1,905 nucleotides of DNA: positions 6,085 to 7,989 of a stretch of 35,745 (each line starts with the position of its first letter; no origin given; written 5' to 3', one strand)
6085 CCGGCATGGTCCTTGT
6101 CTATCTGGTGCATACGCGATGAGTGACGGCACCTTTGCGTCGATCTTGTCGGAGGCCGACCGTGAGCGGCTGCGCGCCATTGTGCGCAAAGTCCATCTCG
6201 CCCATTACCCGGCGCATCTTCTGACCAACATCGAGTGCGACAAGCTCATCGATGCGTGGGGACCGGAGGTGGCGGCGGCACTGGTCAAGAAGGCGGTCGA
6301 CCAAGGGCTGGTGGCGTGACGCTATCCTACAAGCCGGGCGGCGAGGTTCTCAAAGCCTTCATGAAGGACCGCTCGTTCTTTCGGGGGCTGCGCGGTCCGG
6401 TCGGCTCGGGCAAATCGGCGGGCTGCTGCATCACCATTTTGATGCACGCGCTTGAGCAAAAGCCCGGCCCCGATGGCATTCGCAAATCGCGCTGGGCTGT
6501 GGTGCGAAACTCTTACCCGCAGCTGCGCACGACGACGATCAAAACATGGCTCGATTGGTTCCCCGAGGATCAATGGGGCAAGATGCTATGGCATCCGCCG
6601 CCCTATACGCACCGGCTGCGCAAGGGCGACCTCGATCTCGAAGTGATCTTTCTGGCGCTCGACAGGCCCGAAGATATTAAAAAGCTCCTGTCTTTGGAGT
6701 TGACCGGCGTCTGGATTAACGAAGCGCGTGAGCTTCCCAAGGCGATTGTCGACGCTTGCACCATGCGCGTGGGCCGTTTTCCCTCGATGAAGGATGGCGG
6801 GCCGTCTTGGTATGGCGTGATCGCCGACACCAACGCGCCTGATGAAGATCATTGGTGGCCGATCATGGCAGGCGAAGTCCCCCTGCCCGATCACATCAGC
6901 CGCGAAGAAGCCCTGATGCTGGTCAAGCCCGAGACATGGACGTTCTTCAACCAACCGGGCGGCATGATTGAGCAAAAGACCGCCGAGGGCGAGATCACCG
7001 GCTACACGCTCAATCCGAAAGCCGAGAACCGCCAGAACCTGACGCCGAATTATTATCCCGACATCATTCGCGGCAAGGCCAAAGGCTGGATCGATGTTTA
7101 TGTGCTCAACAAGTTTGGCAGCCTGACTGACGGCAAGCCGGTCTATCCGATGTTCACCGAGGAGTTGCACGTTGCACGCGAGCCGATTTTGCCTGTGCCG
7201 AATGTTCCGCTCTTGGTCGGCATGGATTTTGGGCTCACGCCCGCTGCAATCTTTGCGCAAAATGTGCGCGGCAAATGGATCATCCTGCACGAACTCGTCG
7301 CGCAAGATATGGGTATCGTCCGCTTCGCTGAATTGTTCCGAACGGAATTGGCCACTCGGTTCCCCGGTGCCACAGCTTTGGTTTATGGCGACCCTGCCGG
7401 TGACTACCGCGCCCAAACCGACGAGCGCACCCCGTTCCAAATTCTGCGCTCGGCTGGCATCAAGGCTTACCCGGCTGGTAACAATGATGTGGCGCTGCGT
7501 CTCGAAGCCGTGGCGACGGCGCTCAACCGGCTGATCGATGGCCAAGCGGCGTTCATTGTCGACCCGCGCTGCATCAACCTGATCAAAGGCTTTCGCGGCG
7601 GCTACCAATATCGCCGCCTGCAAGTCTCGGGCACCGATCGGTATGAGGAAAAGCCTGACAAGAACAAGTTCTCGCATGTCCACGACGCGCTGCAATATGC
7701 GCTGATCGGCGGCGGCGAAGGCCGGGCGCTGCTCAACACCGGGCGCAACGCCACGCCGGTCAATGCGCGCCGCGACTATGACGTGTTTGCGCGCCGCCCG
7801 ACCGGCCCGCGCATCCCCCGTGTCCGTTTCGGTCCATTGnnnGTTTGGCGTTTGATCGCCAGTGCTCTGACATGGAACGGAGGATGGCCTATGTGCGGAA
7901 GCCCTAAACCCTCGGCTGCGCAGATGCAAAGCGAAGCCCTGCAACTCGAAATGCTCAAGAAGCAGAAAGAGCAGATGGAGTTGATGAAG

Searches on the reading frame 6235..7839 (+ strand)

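Call 41: search_protein_families(library=phrogs, proteins=[window:6235-7839:+], max_evalue=0.00001)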
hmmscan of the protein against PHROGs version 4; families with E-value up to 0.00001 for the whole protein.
window:6235-7839:+ (535 aa): 2 families
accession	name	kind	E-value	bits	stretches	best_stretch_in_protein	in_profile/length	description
phrog_2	-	head and packaging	1.8e-22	80.9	1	40-497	275-596/807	terminase large subunit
phrog_10250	-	head and packaging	3.8e-12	47.4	1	288-490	12-212/228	terminase large subunit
